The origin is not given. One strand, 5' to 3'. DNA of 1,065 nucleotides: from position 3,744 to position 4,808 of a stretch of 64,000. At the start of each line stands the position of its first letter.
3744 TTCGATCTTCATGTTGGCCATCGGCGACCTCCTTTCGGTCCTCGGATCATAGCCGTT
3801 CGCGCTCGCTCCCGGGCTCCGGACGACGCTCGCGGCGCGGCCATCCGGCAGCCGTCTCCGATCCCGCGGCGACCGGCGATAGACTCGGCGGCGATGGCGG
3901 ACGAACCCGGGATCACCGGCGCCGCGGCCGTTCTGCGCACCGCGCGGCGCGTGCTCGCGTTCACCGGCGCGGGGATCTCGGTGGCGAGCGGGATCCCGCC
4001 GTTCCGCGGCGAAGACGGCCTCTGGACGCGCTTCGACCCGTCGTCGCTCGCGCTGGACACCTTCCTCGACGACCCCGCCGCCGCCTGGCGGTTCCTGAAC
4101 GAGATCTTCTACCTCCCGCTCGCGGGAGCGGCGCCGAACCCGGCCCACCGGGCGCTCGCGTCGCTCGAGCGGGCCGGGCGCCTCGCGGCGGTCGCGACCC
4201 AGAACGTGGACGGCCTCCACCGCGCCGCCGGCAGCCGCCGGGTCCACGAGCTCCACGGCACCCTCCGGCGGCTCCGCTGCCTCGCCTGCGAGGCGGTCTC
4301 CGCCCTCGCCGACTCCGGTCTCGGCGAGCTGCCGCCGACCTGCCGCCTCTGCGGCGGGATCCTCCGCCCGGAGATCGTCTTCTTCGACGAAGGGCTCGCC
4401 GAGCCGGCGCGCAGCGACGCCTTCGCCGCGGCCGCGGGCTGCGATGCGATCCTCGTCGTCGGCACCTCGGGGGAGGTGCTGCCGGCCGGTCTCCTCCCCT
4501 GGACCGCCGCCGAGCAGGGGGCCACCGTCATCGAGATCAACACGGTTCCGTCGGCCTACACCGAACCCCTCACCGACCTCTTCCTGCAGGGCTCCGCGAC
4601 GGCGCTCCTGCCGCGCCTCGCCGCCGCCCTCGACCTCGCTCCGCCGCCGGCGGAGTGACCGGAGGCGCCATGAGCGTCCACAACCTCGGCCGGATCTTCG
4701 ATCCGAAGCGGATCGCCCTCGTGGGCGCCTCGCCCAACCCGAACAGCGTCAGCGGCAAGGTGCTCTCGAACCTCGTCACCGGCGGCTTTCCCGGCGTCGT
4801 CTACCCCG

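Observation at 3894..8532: cobB (sirtuin) and pat (protein acetyltransferase) are adjacent and probably co-transcribed, followed by a Memo-like secreted protein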

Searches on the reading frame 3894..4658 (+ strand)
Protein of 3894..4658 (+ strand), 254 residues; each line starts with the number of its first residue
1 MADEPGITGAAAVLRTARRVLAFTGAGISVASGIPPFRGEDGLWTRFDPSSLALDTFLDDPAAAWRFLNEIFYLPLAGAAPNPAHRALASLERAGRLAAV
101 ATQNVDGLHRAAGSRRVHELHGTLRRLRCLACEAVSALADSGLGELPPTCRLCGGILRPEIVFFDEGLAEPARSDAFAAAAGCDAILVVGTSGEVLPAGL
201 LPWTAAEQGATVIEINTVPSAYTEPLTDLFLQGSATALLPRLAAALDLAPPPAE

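Call 9: search_protein_families(library=pfam, proteins=[window:3894-4658:+], max_evalue=0.01)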
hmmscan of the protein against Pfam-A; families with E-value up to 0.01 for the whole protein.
window:3894-4658:+ (254 aa): 2 families
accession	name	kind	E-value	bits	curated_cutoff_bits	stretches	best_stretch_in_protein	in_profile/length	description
PF02146.23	SIR2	-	1.8e-44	152.3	24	1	25-197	1-180/180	Sir2 family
PF00205.28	TPP_enzyme_M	-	0.0005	20.2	30.4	0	176-242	71-137/137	Thiamine pyrophosphate enzyme, central domain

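Call 10: search_protein_families(library=ncbifam, proteins=[window:3894-4658:+], max_evalue=0.01)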
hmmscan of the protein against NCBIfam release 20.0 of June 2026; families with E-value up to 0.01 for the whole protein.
window:3894-4658:+ (254 aa): 7 families
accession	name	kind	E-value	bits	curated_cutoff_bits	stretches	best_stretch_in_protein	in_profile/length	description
NF040867.1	prot_deacyl_CobB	equivalog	1e-75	254.1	320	1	10-244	3-240/242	NAD-dependent protein deacetylase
NF001753.0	PRK00481.1-3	subfamily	6.3e-75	251.4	243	1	10-246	6-247/252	NAD-dependent protein deacylase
NF001752.0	PRK00481.1-1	equivalog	3.1e-46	157.9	221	1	12-224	9-222/242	NAD-dependent protein deacylase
NF010736.0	PRK14138.1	equivalog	4.4e-46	157.1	395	1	13-218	7-214/244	NAD-dependent deacetylase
NF001754.0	PRK00481.1-4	equivalog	1.9e-45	154.9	252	1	11-235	9-233/244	NAD-dependent protein deacylase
NF003738.0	PRK05333.1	equivalog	1.3e-44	152.3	305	2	12-137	21-146/295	NAD-dependent protein deacetylase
NF001755.0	PRK00481.1-5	equivalog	1.4e-30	106.2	318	1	18-228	41-252/278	Sir2 family NAD+-dependent deacetylase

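Call 37: list_cluster_members(proteins=[window:3894-4658:+, window:4670-7351:+, window:7378-8532:+])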
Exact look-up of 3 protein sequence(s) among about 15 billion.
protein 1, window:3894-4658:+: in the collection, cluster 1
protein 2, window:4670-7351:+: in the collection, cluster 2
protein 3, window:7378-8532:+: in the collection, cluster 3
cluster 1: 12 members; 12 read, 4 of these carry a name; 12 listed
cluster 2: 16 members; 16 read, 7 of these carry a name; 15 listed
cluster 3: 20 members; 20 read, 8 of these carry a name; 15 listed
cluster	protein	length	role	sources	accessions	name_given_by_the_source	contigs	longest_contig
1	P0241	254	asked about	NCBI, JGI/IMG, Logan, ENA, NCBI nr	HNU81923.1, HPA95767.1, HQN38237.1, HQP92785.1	MAG: NAD-dependent protein deacylase [Acidobacteria bacterium] | NAD-dependent deacetylase | NAD-dependent protein deacylase [Thermoanaerobaculia bacterium]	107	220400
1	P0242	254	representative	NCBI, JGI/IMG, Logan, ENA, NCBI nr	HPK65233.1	MAG TPA: NAD-dependent protein deacylase [Thermoanaerobaculia bacterium] | NAD-dependent protein deacylase [Thermoanaerobaculia bacterium]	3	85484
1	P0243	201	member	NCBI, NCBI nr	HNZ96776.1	MAG TPA: Sir2 family NAD-dependent protein deacetylase, partial [Thermoanaerobaculia ... | Sir2 family NAD-dependent protein deacetylase [Thermoanaerobaculia bacterium]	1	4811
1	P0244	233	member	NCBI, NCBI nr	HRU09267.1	MAG TPA: Sir2 family NAD-dependent protein deacetylase, partial [Thermoanaerobaculia ... | Sir2 family NAD-dependent protein deacetylase [Thermoanaerobaculia bacterium]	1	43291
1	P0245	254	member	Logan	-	-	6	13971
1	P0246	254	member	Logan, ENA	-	-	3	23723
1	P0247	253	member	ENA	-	-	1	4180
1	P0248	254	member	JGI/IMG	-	-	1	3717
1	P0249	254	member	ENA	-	-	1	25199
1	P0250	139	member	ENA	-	-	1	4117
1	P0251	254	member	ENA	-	-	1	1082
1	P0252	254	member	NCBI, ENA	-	-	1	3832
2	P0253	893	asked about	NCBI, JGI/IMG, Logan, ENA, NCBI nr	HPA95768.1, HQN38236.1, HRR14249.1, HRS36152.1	MAG: GNAT family N-acetyltransferase [Acidobacteria bacterium] | GNAT family N-acetyltransferase [Thermoanaerobaculia bacterium]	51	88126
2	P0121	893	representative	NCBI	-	-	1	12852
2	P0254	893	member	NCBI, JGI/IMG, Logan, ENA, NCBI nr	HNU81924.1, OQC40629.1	MAG TPA: GNAT family N-acetyltransferase [Thermoanaerobaculia bacterium] | acetyltransferase | MAG: Succinyl-CoA ligase (ADP-forming) subunit alpha [Acidobacteria bacterium ...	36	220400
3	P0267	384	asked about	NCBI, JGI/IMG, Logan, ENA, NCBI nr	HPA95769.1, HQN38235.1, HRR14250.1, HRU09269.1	MAG: AmmeMemoRadiSam system protein B [Acidobacteria bacterium] | AmmeMemoRadiSam system protein B [Thermoanaerobaculia bacterium]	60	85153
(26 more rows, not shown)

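Call 49: search_solved_structures(query=window:3894-4658:+, max_evalue=1e-10, show_alignments=2)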
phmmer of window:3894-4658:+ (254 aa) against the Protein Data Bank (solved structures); distinct sequences matched with E-value up to 1e-10: 102 (the best 60 are shown).
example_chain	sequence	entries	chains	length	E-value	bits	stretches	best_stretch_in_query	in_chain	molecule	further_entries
1ma3_A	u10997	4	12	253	5.1e-54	186.7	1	6-243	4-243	Transcriptional regulatory protein, Sir2 family | NAD-dependent deacetylase 2 | NAD-dependent protein deacylase 2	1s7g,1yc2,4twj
1m2g_A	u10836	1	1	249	4e-47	164.1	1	16-242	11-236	Silent Information Regulator 2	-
4twi_A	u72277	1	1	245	4e-47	164.1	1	16-242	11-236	NAD-dependent protein deacylase 1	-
1ici_A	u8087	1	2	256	4.5e-47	163.9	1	16-242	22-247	TRANSCRIPTIONAL REGULATORY PROTEIN, SIR2 FAMILY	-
1m2n_A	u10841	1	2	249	4.9e-47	163.8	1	16-242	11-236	Silent Information Regulator 2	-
1m2h_A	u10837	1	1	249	1e-46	162.7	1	16-242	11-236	Silent Information Regulator 2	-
1m2j_A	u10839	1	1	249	3.8e-46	160.9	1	16-242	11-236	Silent Information Regulator 2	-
1m2k_A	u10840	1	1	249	5.2e-46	160.4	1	16-242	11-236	Silent Information Regulator 2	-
1yc5_A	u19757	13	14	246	1.8e-38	135.7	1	14-220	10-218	NAD-dependent deacetylase | NAD-DEPENDENT PROTEIN DEACETYLASE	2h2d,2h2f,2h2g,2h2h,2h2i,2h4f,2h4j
2h4h_A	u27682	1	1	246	1.2e-37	133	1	14-220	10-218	NAD-dependent deacetylase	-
2h59_A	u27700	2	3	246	4.5e-37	131.2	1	14-220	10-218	NAD-dependent deacetylase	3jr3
6fky_A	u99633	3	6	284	4.4e-35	124.6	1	15-138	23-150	NAD-dependent protein deacylase sirtuin-5, mitochondrial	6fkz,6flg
6enx_A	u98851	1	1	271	4.5e-35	124.6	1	15-138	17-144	NAD-dependent protein deacylase sirtuin-5, mitochondrial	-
4utn_A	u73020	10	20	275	4.7e-35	124.5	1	15-138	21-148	NAD-DEPENDENT PROTEIN DEACYLASE SIRTUIN-5, MITOCHONDRIAL | SIRTUIN 5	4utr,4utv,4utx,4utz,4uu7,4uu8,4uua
6eo0_A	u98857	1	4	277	4.9e-35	124.5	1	15-138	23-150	NAD-dependent protein deacylase sirtuin-5, mitochondrial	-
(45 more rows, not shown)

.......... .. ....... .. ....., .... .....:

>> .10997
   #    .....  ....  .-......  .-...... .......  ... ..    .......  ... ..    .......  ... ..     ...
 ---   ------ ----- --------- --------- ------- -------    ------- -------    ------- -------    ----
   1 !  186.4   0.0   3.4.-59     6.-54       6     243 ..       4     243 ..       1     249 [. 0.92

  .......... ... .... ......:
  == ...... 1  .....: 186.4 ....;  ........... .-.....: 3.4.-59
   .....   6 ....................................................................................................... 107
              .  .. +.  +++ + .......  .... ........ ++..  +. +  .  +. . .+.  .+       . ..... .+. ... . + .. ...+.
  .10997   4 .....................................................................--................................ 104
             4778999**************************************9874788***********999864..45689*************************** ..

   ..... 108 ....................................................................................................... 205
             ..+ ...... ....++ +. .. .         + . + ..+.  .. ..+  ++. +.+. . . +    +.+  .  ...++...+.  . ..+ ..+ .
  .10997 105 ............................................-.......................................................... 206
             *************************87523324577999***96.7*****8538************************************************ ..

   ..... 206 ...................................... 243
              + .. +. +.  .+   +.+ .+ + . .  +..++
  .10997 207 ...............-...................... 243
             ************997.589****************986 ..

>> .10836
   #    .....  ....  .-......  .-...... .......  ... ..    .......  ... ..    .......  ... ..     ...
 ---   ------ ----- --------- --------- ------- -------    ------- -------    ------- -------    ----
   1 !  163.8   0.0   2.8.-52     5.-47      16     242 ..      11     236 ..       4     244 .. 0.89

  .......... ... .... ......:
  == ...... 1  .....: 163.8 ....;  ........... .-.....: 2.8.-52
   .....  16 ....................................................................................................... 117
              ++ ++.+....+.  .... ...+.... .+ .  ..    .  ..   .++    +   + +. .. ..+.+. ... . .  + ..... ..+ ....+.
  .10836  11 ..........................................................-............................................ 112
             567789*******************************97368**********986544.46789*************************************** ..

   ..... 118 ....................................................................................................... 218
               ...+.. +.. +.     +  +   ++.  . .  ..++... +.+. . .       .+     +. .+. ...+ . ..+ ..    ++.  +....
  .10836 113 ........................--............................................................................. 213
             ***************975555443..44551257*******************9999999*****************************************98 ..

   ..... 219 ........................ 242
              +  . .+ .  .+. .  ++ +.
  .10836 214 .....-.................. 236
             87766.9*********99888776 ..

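Call 51: find_related_loci(query=window:3894-4658:+, collection=metagenome_contigs, flank=8000)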
Query window:3894-4658:+ (254 aa) in metagenome_contigs; peptide patterns used: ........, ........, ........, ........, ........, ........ (x = any residue, [..] = any of these).
600 stretches matched a pattern (row limit reached: there are more); 574 encode a relative of the query (tblastn E <= 1e-3); the best 80 are kept; 80 distinct loci.
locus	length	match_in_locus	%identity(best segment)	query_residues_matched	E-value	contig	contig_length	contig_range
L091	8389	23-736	46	3-240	4e-66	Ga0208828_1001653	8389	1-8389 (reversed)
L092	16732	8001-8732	44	3-246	2e-65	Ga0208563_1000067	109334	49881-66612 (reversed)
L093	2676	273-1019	44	3-251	1e-65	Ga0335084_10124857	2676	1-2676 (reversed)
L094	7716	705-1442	44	3-248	4e-63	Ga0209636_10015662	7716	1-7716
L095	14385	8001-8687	49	17-247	8e-61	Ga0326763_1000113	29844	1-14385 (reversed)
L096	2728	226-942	45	11-248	2e-60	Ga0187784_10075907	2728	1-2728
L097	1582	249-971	45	7-247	2e-61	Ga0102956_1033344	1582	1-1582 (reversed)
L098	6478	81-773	41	3-251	2e-57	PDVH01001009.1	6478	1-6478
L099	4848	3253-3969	47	7-246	3e-57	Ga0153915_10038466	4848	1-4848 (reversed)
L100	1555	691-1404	44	7-242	8e-59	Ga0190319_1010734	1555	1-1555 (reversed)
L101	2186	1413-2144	43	7-248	2e-56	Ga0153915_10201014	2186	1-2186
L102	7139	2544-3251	45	10-246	6e-56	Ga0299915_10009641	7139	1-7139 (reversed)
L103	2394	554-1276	44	7-248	3e-56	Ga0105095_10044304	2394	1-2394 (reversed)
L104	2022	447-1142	46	7-239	2e-56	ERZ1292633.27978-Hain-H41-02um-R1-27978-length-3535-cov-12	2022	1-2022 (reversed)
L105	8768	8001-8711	44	3-240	3e-55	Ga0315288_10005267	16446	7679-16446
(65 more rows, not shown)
